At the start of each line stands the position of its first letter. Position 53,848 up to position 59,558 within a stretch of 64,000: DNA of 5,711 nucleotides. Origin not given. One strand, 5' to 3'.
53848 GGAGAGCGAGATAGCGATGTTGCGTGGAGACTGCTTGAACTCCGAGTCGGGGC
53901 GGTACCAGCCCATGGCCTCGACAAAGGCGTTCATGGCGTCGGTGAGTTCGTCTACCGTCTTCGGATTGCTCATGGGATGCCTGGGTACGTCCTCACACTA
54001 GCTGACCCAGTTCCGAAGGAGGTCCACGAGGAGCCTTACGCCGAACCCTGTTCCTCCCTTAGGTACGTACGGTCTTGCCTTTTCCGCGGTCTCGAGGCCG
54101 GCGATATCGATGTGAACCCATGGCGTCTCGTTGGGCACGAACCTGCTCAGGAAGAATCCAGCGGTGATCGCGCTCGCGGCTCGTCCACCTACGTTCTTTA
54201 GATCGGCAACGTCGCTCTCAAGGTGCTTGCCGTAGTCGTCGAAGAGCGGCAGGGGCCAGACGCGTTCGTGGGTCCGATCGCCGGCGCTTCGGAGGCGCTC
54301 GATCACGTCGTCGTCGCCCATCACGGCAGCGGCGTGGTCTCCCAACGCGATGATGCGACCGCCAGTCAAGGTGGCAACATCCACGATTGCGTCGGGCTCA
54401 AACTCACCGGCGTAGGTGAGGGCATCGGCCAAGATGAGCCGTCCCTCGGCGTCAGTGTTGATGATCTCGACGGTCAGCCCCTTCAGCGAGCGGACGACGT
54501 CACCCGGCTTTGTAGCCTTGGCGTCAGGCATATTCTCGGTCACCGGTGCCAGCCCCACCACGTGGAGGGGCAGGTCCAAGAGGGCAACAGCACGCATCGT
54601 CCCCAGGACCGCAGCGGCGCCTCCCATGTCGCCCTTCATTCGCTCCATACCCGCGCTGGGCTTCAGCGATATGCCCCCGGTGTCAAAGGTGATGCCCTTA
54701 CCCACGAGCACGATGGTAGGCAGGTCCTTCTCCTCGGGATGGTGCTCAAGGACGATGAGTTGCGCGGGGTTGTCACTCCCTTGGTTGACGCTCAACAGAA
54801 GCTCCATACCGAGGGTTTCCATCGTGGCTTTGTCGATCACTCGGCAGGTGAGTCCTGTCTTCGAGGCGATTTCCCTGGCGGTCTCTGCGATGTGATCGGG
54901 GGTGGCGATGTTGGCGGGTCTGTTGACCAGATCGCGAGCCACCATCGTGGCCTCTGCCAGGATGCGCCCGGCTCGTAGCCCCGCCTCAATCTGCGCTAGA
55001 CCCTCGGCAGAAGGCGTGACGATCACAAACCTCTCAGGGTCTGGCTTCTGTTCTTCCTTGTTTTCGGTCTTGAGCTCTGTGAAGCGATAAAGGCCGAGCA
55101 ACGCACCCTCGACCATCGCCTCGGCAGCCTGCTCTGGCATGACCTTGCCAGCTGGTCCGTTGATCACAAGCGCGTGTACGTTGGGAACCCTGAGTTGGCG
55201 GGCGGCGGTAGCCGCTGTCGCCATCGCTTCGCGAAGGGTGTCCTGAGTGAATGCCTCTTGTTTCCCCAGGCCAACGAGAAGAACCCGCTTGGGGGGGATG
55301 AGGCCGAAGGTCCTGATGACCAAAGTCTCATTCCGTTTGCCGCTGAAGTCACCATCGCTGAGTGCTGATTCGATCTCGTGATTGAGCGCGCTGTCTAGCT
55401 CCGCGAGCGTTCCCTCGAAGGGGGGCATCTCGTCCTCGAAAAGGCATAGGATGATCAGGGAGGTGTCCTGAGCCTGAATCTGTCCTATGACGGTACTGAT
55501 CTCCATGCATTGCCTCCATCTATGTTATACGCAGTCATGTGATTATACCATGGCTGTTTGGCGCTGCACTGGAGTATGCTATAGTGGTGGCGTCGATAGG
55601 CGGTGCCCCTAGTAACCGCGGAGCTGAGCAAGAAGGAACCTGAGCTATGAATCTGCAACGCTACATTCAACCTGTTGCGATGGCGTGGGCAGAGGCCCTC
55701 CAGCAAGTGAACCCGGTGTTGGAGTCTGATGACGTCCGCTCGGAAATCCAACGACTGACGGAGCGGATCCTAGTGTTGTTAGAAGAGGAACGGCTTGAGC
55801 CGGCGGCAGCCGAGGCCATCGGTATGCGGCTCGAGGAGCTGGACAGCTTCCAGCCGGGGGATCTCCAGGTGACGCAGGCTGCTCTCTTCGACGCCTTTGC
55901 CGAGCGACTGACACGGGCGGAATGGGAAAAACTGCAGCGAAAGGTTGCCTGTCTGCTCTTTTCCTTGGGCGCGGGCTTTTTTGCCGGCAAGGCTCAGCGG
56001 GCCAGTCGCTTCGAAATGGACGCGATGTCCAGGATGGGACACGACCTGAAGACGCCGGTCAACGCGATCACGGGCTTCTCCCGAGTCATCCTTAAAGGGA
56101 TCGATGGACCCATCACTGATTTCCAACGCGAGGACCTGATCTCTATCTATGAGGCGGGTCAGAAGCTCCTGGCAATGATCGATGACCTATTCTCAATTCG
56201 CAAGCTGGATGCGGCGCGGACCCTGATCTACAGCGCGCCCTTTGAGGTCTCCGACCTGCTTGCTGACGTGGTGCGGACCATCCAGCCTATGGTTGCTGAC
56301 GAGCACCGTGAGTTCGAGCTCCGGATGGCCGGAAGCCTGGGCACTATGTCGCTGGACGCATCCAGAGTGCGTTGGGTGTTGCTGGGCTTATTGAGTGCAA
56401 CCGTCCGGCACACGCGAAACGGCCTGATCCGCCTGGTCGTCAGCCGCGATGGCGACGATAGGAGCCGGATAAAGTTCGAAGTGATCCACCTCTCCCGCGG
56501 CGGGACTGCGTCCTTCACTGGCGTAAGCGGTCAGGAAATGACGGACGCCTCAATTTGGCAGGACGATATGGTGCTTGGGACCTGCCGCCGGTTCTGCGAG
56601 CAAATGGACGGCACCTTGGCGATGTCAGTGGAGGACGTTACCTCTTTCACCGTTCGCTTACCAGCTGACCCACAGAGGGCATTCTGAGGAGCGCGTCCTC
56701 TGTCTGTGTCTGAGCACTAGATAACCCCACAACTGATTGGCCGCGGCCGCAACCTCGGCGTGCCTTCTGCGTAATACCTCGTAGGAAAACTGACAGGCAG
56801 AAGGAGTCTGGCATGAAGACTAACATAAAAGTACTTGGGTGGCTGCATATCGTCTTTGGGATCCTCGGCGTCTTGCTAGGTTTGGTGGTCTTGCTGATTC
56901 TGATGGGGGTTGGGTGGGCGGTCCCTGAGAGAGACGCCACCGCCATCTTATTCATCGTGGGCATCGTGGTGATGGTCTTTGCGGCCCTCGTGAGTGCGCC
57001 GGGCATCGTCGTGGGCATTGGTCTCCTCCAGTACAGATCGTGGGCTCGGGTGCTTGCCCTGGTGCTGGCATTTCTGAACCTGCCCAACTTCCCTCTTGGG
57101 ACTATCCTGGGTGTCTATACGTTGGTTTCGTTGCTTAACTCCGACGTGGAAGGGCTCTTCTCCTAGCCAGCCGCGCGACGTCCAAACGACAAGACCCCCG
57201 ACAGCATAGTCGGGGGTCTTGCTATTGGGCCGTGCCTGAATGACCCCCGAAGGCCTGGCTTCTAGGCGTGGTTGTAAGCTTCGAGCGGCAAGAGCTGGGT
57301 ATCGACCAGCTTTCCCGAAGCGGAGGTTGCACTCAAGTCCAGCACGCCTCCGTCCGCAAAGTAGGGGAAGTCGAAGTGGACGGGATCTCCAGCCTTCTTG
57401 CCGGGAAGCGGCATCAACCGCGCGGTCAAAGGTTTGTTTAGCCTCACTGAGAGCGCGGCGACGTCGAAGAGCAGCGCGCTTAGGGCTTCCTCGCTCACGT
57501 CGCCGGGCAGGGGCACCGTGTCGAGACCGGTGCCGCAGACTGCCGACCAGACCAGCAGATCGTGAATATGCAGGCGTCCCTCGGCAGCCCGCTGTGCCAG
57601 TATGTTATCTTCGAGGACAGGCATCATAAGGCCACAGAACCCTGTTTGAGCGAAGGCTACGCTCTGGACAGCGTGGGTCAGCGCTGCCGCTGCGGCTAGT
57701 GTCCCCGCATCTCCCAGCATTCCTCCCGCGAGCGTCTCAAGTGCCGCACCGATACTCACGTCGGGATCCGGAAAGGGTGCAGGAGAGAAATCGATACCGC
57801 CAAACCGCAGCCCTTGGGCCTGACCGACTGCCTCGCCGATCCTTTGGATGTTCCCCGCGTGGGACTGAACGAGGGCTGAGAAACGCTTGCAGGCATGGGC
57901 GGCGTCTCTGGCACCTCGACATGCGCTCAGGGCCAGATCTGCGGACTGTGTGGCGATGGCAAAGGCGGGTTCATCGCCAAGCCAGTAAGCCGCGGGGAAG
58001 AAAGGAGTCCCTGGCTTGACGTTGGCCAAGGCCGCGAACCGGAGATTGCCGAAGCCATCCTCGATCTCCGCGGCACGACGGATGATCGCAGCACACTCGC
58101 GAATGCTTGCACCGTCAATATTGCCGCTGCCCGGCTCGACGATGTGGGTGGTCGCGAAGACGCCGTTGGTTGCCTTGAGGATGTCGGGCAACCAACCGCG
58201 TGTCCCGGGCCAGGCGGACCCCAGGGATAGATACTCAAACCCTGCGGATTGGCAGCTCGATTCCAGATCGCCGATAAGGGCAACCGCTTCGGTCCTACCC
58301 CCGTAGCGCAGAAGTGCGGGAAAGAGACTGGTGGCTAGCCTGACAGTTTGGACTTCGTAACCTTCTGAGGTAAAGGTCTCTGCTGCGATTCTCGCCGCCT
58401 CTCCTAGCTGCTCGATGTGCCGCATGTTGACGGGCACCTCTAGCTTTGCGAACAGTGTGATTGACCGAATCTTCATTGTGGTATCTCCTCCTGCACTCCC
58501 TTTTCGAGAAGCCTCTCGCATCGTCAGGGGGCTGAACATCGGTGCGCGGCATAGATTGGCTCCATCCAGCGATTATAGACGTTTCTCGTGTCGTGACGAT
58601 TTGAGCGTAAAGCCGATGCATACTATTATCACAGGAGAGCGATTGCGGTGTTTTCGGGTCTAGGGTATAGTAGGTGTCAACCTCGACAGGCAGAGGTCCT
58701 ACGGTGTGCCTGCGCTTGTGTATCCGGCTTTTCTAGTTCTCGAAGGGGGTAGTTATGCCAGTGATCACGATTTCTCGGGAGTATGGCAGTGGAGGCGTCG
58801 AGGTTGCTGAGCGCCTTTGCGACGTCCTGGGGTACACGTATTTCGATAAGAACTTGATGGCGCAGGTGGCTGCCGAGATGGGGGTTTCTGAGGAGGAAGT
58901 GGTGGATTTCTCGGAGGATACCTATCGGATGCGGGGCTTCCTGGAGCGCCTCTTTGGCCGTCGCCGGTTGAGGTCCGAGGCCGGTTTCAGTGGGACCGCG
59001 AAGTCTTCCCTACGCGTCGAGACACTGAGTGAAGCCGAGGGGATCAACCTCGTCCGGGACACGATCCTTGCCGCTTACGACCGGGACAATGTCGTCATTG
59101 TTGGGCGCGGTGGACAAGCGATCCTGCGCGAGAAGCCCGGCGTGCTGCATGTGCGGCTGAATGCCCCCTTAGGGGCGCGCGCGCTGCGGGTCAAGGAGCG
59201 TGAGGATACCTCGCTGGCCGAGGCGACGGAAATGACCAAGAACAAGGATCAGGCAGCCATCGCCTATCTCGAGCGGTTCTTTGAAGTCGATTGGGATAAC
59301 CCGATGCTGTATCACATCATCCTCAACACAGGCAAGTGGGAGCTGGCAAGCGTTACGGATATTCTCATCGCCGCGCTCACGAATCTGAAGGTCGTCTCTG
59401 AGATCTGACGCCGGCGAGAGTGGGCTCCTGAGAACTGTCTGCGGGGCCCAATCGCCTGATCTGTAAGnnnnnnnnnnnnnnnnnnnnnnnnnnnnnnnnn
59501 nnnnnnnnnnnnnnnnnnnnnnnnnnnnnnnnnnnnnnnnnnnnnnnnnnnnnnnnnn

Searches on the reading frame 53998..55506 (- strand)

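Call 26: search_protein_families(library=pfam, proteins=[window:53998-55506:-], max_evalue=0.001)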
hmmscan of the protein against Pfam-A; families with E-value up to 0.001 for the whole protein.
window:53998-55506:- (502 aa): 2 families
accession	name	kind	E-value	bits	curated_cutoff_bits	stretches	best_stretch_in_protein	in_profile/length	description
PF00883.26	Peptidase_M17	-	9.6e-123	409.8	25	1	189-494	2-310/310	Cytosol aminopeptidase family, catalytic domain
PF02789.23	Peptidase_M17_N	-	6.8e-30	104.1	23.4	1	22-148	4-128/129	Cytosol aminopeptidase family, N-terminal domain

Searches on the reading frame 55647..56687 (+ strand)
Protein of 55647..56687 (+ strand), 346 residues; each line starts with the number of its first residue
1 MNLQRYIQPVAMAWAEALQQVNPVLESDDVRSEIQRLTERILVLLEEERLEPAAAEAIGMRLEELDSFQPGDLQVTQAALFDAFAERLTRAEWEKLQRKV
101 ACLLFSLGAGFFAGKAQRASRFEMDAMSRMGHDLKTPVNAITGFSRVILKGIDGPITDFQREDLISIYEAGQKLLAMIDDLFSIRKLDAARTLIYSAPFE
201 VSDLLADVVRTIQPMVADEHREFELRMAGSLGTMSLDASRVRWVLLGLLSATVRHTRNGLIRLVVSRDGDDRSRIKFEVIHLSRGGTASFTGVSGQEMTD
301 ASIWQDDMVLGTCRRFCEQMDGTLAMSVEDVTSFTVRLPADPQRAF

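Call 26: search_protein_families(library=pfam, proteins=[window:55647-56687:+], max_evalue=0.001)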
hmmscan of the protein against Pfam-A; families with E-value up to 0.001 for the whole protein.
window:55647-56687:+ (346 aa): 1 family
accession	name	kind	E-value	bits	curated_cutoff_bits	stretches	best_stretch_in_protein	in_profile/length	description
PF00512.31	HisKA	-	7.1e-09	36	26.9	1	128-189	7-65/66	His Kinase A (phospho-acceptor) domain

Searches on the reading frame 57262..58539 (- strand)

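Call 26: search_protein_families(library=pfam, proteins=[window:57262-58539:-], max_evalue=0.001)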
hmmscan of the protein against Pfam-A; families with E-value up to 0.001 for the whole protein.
window:57262-58539:- (425 aa): 1 family
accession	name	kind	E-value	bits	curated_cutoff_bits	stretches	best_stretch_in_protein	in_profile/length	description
PF05167.17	DUF711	-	1.3e-80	271.7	25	1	21-389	7-406/413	Uncharacterised ACR (DUF711)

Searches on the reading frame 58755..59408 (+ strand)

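Call 26: search_protein_families(library=pfam, proteins=[window:58755-59408:+], max_evalue=0.001)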
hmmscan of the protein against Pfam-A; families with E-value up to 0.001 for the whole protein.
window:58755-59408:+ (217 aa): 1 family
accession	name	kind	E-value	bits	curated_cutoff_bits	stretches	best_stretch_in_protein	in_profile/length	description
PF13189.12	Cytidylate_kin2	-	2e-44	152.3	28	1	3-193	1-175/176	Cytidylate kinase-like family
